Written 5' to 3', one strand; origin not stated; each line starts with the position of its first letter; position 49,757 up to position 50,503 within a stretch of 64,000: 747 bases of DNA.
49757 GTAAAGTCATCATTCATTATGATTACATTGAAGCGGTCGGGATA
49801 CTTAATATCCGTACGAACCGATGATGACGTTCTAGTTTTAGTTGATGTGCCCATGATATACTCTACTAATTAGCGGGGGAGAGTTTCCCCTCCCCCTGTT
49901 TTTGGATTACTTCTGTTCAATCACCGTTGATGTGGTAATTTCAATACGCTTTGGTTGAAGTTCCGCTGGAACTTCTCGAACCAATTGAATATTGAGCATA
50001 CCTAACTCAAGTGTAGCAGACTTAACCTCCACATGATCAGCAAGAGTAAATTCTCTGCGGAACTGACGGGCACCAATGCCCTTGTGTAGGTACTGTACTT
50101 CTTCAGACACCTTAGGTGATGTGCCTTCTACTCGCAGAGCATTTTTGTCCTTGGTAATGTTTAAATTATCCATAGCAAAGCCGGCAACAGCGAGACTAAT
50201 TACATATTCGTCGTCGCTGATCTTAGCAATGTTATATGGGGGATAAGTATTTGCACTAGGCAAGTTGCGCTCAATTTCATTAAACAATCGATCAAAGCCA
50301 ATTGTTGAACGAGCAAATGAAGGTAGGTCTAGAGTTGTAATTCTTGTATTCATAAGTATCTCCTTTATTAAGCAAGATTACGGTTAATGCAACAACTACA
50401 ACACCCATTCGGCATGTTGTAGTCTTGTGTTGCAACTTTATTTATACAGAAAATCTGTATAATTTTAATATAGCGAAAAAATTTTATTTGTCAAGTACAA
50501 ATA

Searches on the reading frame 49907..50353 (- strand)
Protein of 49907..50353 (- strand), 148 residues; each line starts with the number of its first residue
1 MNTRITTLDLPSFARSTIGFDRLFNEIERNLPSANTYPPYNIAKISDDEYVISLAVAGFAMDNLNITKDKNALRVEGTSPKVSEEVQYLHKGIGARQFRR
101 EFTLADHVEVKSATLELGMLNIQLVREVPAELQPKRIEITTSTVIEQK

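Call 7: search_protein_families(library=pfam, proteins=[window:49907-50353:-])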
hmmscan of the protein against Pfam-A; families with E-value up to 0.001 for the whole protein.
window:49907-50353:- (148 aa): 1 family
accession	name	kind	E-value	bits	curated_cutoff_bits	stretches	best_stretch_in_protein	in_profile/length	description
PF00011.27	HSP20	-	3e-16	59.8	20.8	1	44-140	3-102/102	Hsp20/alpha crystallin family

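Call 9: search_dna_similar(query=window:49907-50353:-, collection=phages, mode=protein, max_rows=40)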
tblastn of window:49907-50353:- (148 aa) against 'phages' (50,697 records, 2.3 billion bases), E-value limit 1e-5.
Records with a match: 507; places in all: 513; records where one place covers at least 80% of the query: 487.
Best place of each record, by identity: <60% 507.
By first word of the organism name: Synechococcus 373; Cyanophage 66; Prochlorococcus 24; Pseudomonas 12; Marine 8; Pelagibacter 6; Methylophilales 4; Salmonella 3; Vibrio 3; Campylobacter 2; and 5 more.
By host as written in the record: - 182; Synechococcus 107; Synechococcus sp. 38; Synechococcus sp. WH7803 27; Synechococcus sp. WH8102 20; Synechococcus sp. MW02 18; Synechococcus sp. WH 7803 15; Parasynechococcus marenigrum WH 8102 7; and 39 more.
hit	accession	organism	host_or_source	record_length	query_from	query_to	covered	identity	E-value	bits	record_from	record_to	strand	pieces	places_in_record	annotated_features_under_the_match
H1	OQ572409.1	Pseudomonas phage Y7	Pseudomonas aeruginosa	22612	6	140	91%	46.0%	3e-30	119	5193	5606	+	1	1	record has no annotation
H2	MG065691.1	Campylobacter phage A11a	Campylobacter jejuni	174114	5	140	92%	43.8%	3e-29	117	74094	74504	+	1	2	record has no annotation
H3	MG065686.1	Campylobacter phage A18a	Campylobacter jejuni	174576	5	140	92%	43.8%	3e-29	117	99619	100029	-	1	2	record has no annotation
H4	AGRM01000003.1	Salmonella enterica subsp. houtenae str. ATCC BAA-1581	Homo sapiens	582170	5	140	92%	43.8%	4e-29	116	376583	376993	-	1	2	Hsp20/alpha crystallin family protein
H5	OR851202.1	Salmonella phage S.Kent 1-2-1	Salmonella enterica subsp. enterica ...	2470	5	140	92%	43.8%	6e-29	115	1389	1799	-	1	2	record has no annotation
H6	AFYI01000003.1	Salmonella enterica subsp. enterica serovar Infantis str. ...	Homo sapiens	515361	5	140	92%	43.8%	7e-29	115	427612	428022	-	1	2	Hsp20/alpha crystallin family protein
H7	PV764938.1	Sinorhizobium phage Phosso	Sinohrizobium meliloti NRRL L-50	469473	13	148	92%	39.5%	5e-24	102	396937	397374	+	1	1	small heat shock protein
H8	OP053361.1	Cyanophage S-TIM61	Synechococcus sp. CC9605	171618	17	139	83%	42.2%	2e-21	94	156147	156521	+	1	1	Hsp20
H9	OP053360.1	Cyanophage S-TIM66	Synechococcus sp. CC9605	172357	17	139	83%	42.2%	2e-21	94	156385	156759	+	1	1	Hsp20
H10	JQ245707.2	Cyanophage S-TIM5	Parasynechococcus marenigrum WH 8102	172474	17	139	83%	42.2%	2e-21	94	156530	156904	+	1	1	Hsp20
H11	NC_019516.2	Cyanophage S-TIM5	Parasynechococcus marenigrum WH 8102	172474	17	139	83%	42.2%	2e-21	94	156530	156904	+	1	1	Hsp20 heat shock protein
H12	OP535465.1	Synechococcus phage S-CREM1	Synechococcus sp. CB0101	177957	3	142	95%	36.8%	3e-20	91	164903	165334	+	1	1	heat shock protein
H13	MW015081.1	Synechococcus phage S-SRM01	Synechococcus sp. KCZYC6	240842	3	135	90%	38.3%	1e-22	98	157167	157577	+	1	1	heat-shock protein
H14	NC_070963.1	Synechococcus phage S-SRM01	Synechococcus sp. KCZYC6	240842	3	135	90%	38.3%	1e-22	98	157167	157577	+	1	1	Hsp20 heat shock protein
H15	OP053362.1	Cyanophage S-TIM54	Parasynechococcus marenigrum WH 8102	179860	17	139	83%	41.4%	1e-20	92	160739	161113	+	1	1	Hsp20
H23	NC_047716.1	Cyanophage S-RIM12 isolate RW_06_0310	Synechococcus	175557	4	146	97%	35.6%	4e-20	91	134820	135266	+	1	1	Hsp20 heat shock protein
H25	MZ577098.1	Methylophilales phage Melnitz-3 EXVC039M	Methylophilales_sp._H5P1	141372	17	129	76%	44.7%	1e-24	103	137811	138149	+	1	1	Hsp20/alpha crystallin family protein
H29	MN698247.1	Pelagibacter phage HTVC115P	Candidatus Pelagibacter sp. HTCC7211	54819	6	139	91%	37.6%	1e-23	101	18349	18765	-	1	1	Hsp20 family protein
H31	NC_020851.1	Synechococcus phage S-SKS1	Synechococcus sp. WH7803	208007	4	135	89%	37.9%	6e-20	90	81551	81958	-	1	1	Hsp20 heat shock protein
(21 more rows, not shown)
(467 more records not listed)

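Call 12: find_related_loci(query=window:49907-50353:-, collection=viral_contigs, flank=3000)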
Query window:49907-50353:- (148 aa) in viral_contigs; peptide patterns used: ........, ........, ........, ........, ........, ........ (x = any residue, [..] = any of these).
157 stretches matched a pattern; 148 encode a relative of the query (tblastn E <= 1e-3); the best 80 are kept; 80 distinct loci.
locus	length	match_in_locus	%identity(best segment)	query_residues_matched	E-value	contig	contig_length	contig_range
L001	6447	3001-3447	91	1-148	2e-89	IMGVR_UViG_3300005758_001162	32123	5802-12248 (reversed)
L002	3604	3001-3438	73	3-145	1e-69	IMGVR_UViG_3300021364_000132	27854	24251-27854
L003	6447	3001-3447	71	3-148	9e-70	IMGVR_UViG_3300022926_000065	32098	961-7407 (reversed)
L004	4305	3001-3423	74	3-140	1e-69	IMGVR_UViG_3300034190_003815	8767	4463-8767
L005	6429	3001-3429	73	3-142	1e-69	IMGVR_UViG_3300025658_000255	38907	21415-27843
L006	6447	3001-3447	70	3-148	3e-69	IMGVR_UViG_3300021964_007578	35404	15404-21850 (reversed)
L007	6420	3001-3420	73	3-140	1e-68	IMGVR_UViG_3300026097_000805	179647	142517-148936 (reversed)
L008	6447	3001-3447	68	3-148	4e-68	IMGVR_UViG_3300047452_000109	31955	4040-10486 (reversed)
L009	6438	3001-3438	72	3-146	2e-68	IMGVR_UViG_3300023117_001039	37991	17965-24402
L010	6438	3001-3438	72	3-146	2e-68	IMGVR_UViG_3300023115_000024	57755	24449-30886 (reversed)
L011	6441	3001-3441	71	3-146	4e-68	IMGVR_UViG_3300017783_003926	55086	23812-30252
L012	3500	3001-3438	75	3-146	3e-68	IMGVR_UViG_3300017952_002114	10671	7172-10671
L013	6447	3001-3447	68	3-148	4e-68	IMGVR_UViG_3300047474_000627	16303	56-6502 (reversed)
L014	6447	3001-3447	68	3-148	3e-68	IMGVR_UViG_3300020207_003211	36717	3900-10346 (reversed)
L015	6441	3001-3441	69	3-146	4e-68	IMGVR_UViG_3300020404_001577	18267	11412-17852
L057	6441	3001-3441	67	3-146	5e-66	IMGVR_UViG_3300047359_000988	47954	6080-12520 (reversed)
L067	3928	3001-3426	68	3-141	3e-65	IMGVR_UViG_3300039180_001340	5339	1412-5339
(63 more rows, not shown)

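Call 33: find_related_loci(query=window:49907-50353:-, collection=genome_contigs, flank=1500)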
Query window:49907-50353:- (148 aa) in genome_contigs; peptide patterns used: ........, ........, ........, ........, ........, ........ (x = any residue, [..] = any of these).
333 stretches matched a pattern; 203 encode a relative of the query (tblastn E <= 1e-3); the best 80 are kept; 80 distinct loci.
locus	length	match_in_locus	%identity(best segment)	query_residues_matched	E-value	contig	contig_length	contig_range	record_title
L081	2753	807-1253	68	3-148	1e-67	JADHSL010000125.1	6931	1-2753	MAG: Pirellulales bacterium isolate BS30m-G48 BS307-30m-C9646, whole genome shotgun sequence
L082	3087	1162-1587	51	3-141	1e-40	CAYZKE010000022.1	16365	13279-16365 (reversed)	MAG TPA_asm: uncultured Loktanella sp. isolate binchicken_co405_99 genome assembly, contig: NODE_5215_length_16365_cov_5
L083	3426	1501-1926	50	3-141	4e-40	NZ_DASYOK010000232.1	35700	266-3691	MAG: Yoonia sp. isolate SMAG_U4427 k141_33727, whole genome shotgun sequence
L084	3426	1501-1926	51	3-141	2e-40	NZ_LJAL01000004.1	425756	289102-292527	Loktanella sp. 5RATIMAR09 PM08_004, whole genome shotgun sequence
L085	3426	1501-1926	50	3-141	4e-40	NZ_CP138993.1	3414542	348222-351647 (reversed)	Yoonia sp. R78084 chromosome, complete genome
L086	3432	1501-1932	45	7-147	5e-40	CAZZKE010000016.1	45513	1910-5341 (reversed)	MAG TPA_asm: uncultured Thalassospiraceae bacterium isolate SRP128015_co1_124 genome assembly, contig: NODE_710_length_4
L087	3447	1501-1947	48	4-148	7e-40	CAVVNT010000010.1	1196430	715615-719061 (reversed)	MAG: uncultured Alphaproteobacteria bacterium isolate MFD05684.bin.2.163 genome assembly, contig: contig_624, whole geno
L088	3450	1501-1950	47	3-148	5e-40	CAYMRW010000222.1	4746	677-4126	MAG TPA_asm: uncultured Rhodobacterales bacterium isolate SRP063590_co1_24 genome assembly, contig: NODE_18619_length_47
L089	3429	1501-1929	48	3-142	2e-39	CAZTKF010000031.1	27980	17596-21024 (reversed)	MAG TPA_asm: uncultured Loktanella sp. isolate SRP342821_co1_107 genome assembly, contig: NODE_1155_length_27980_cov_36.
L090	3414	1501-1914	50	8-142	2e-39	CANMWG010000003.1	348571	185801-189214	uncultured Rhodobacteraceae bacterium isolate 4-2050-3Z.fasta genome assembly, contig: NODE_3, whole genome shotgun sequ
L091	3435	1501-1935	48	7-148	2e-39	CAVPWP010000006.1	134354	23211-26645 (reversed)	MAG: uncultured Alphaproteobacteria bacterium isolate MFD09964.bin.2.265 genome assembly, contig: contig_26633, whole ge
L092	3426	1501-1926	48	3-141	1e-39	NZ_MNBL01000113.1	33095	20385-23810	Nioella sediminis strain JS7-11 contig113, whole genome shotgun sequence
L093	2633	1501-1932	49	3-143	2e-39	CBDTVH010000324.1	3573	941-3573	MAG TPA_asm: uncultured Yoonia sp. isolate ERR2431954_binner123_Refined_34 genome assembly, contig: ERZ23877991.9482, wh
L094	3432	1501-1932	50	8-148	9e-40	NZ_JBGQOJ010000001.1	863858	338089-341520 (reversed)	Pseudogemmobacter sp. W21_MBD1_M6 NODE_1_length_863858_cov_164.961384, whole genome shotgun sequence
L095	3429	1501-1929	48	3-142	1e-39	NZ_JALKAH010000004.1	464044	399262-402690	Yoonia sp. F2084L scaffold4_size464044, whole genome shotgun sequence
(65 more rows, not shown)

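Call 47: find_homologous_proteins(query=window:49907-50353:-, max_evalue=1e-20)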
Query window:49907-50353:- (148 aa): 3326 proteins with E <= 1e-20 among 3383 candidates; the best 120 are listed.
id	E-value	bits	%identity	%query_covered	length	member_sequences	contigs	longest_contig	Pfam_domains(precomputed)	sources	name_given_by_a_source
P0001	5.4e-89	313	100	100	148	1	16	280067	PF00011.28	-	-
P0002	3.1e-88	311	99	100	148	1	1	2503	PF00011.28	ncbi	-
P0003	1.3e-85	302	97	100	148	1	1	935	PF00011.28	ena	-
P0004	1.8e-85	302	97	100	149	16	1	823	PF00011.28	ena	-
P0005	3.3e-82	291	93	100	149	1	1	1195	PF00011.28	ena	-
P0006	1.9e-80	286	91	100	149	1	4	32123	PF00011.28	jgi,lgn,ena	-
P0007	4.8e-79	281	90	100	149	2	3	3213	PF00011.28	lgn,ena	-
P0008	1.8e-67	244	76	99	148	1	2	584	PF00011.28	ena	-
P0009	2.2e-63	230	74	97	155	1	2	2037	PF00011.28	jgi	jgi:molecular chaperone IbpA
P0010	5.7e-63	229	74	97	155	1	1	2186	PF00011.28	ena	-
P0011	7.9e-63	229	74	97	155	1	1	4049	PF00011.28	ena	-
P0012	9.9e-63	228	75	97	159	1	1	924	PF00011.28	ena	-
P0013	1.1e-62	228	75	97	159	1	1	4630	PF00011.28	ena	-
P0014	2.4e-62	227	73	97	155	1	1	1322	PF00011.28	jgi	-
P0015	2.4e-62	227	74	97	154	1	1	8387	PF00011.28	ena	-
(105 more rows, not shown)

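Call 49: find_encoding_contigs(protein=P0001, flank=2000, max_places=4)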
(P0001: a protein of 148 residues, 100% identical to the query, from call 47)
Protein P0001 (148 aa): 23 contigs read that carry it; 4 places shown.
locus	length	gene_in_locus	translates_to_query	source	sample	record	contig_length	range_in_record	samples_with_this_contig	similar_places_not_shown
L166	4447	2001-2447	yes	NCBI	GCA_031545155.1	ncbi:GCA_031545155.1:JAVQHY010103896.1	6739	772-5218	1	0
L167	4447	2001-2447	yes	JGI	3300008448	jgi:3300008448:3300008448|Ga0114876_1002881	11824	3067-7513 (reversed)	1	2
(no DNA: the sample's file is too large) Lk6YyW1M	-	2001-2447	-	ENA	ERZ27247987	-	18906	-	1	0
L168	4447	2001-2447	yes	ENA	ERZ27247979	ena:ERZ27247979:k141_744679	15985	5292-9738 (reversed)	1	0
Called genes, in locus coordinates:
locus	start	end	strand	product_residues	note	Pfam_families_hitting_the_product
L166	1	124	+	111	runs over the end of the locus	-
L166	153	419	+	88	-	-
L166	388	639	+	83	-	PF20189:DUF6552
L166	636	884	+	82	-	-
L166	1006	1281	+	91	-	-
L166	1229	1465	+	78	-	-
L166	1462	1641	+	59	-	-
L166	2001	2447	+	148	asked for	PF00011:HSP20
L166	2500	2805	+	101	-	PF02617:ClpS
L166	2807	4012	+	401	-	PF00266:Aminotran_5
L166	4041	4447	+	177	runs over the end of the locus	PF00578:AhpC-TSA, PF08534:Redoxin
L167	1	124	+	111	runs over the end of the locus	-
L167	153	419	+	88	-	-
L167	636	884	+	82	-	-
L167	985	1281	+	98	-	-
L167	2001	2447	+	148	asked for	PF00011:HSP20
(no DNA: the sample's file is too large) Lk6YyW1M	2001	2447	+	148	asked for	PF00011:HSP20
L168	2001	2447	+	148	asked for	PF00011:HSP20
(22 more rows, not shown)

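Call 58: get_annotated_region(hit=H7, flank=400)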
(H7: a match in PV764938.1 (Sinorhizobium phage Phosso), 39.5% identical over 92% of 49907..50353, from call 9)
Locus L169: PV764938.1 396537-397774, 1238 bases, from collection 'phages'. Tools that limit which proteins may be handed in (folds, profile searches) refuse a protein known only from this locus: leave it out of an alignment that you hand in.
description: Sinorhizobium phage Phosso, complete genome.
organism: Sinorhizobium phage Phosso (NCBI taxid 3435197)
taxonomy: Viruses
host: Sinohrizobium meliloti NRRL L-50; source: soil; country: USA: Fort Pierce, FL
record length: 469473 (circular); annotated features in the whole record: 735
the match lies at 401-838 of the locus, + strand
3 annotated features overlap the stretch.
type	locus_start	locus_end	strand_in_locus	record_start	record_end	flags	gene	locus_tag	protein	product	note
CDS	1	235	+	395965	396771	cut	-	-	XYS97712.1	hypothetical protein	558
CDS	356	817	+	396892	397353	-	-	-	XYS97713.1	small heat shock protein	559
CDS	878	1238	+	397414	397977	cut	-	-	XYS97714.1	thymidine kinase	560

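Call 59: get_annotated_region(hit=H25, flank=400)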
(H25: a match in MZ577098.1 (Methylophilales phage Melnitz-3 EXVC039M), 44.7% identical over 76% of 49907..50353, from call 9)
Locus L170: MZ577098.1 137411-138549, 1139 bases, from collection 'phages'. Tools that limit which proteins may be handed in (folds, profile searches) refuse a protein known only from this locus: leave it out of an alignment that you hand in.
description: Methylophilales phage Melnitz-3 EXVC039M, complete genome.
organism: Methylophilales phage Melnitz-3 EXVC039M (NCBI taxid 2832341)
taxonomy: Viruses; Duplodnaviria; Heunggongvirae; Uroviricota; Caudoviricetes; Kyanoviridae
host: Methylophilales_sp._H5P1; source: -; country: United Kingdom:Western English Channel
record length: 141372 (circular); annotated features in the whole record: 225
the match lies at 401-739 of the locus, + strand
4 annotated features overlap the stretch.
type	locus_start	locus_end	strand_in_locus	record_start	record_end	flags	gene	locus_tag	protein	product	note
CDS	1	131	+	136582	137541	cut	-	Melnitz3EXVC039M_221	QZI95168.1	hypothetical protein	LGT_TIGR03299 phage/plasmid like protein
CDS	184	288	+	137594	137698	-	-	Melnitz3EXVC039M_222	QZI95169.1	hypothetical protein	-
CDS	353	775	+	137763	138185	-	-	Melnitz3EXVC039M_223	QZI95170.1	Hsp20/alpha crystallin family protein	-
CDS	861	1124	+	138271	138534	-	-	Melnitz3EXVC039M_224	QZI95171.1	hypothetical protein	-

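Call 60: get_annotated_region(hit=H29, flank=400)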
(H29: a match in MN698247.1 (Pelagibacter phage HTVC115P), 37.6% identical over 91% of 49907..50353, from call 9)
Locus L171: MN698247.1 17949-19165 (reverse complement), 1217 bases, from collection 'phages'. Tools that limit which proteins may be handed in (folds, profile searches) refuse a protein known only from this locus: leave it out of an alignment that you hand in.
description: Pelagibacter phage HTVC115P, complete genome.
organism: Pelagibacter phage HTVC115P (NCBI taxid 2686463)
taxonomy: Viruses; Duplodnaviria; Heunggongvirae; Uroviricota; Caudoviricetes
host: Candidatus Pelagibacter sp. HTCC7211; source: seawater; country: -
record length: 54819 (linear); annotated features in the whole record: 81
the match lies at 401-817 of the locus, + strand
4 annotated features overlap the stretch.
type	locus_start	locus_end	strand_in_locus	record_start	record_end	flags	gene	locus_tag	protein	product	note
CDS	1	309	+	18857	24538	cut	-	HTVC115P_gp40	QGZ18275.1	hypothetical protein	-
CDS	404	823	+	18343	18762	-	-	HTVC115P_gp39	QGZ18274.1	Hsp20 family protein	-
CDS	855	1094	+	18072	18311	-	-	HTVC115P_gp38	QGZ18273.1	hypothetical protein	-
CDS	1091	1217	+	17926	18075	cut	-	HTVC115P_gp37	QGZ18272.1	hypothetical protein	-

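Call 61: get_annotated_region(hit=H11, flank=400)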
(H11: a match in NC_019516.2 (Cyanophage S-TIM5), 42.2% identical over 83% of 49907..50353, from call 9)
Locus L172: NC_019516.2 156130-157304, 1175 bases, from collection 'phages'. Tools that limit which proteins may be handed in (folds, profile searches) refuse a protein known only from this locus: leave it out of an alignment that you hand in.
description: Cyanophage S-TIM5, complete genome.
organism: Cyanophage S-TIM5 (NCBI taxid 1137745)
taxonomy: Viruses; Duplodnaviria; Heunggongvirae; Uroviricota; Caudoviricetes; Aurunvirus; Aurunvirus STIM5
host: Parasynechococcus marenigrum WH 8102; source: surface waters from the Gulf of Aqaba, Red Sea; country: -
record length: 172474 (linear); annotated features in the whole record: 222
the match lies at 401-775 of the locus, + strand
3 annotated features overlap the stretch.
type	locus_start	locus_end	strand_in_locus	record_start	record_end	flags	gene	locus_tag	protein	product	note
CDS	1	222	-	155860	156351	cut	-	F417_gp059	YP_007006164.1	hypothetical protein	-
CDS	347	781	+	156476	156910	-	-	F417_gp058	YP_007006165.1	Hsp20 heat shock protein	Bacterial-like gene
CDS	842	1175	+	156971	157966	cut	-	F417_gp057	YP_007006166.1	ATPase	Bacterial-like gene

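Call 62: get_annotated_region(hit=H14, flank=400)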
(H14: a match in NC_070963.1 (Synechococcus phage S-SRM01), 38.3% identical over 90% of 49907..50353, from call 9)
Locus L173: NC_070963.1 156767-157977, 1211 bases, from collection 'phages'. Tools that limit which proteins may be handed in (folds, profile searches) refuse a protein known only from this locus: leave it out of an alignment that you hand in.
description: Synechococcus phage S-SRM01, complete genome.
organism: Synechococcus phage S-SRM01 (NCBI taxid 2781608)
taxonomy: Viruses; Duplodnaviria; Heunggongvirae; Uroviricota; Caudoviricetes; Kyanoviridae; Serangoonvirus; Serangoonvirus essarone
host: Synechococcus sp. KCZYC6; source: Serangoon Reservoir; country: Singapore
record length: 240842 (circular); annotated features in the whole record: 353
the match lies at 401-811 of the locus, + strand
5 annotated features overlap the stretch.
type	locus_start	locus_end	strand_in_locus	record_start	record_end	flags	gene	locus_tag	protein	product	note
CDS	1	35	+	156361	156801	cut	-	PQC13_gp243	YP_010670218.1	translation repressor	-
CDS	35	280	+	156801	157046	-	-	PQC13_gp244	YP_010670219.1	hypothetical protein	-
CDS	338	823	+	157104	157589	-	-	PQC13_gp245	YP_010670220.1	Hsp20 heat shock protein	-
CDS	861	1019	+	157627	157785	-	-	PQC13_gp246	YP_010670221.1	hypothetical protein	-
CDS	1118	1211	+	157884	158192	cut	-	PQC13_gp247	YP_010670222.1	hypothetical protein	-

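Call 63: get_annotated_region(hit=H31, flank=400)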
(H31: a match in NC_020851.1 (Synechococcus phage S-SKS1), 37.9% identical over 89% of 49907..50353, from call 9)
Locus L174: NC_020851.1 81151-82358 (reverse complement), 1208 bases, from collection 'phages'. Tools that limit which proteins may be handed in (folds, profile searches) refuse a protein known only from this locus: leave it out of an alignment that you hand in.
description: Synechococcus phage S-SKS1 genomic sequence.
organism: Synechococcus phage S-SKS1 (NCBI taxid 754042)
taxonomy: Viruses; Duplodnaviria; Heunggongvirae; Uroviricota; Caudoviricetes; Llyrvirus; Llyrvirus SSKS1
host: Synechococcus sp. WH7803; source: North Atlantic; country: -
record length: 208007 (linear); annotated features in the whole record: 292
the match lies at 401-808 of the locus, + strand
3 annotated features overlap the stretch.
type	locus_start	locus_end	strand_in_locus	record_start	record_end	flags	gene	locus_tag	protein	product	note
CDS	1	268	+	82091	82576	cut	-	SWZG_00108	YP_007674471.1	hypothetical protein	-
CDS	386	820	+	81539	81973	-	-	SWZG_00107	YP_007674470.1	Hsp20 heat shock protein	-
CDS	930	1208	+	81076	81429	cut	-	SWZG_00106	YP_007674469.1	hypothetical protein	-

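Call 64: get_annotated_region(hit=H23, flank=400)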
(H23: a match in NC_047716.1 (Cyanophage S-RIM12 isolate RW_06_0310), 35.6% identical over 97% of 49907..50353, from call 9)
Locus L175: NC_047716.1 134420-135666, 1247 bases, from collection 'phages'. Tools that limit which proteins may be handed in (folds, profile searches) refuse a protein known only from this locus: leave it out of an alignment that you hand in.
description: Cyanophage S-RIM12 isolate RW_06_0310, complete genome.
organism: Cyanophage S-RIM12 isolate RW_06_0310 (NCBI taxid 2790659)
taxonomy: Viruses; Duplodnaviria; Heunggongvirae; Uroviricota; Caudoviricetes; Kyanoviridae; Brizovirus; Brizovirus rhodeisland06
host: Synechococcus; source: -; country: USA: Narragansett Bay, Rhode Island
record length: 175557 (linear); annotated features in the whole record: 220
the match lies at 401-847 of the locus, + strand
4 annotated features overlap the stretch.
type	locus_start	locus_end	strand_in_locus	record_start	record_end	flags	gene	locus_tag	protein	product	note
CDS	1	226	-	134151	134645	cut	-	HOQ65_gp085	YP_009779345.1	hypothetical protein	-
CDS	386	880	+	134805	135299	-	-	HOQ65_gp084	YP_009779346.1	Hsp20 heat shock protein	heat shock protein Hsp20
CDS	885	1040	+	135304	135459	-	-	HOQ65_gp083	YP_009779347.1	hypothetical protein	-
CDS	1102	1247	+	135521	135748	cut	-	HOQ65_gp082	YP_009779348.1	hypothetical protein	-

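Call 73: search_protein_families(library=pfam, proteins=[L067:1004-1288:+, L057:1265-2887:+], max_evalue=0.001)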
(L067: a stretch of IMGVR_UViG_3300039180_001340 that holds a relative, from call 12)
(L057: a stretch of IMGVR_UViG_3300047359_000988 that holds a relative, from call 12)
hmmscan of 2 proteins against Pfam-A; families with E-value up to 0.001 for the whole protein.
L067:1004-1288:+ (95 aa): 1 family
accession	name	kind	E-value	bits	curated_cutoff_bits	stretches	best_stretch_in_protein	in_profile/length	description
PF00166.26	Cpn10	-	1.7e-23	82.9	21.1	1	3-94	2-93/93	Chaperonin 10 Kd subunit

L057:1265-2887:+ (541 aa): 1 family
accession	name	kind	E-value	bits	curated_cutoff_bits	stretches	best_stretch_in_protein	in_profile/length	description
PF00118.29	Cpn60_TCP1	-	9.5e-72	242.7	34.3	1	23-522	1-487/490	TCP-1/cpn60 chaperonin family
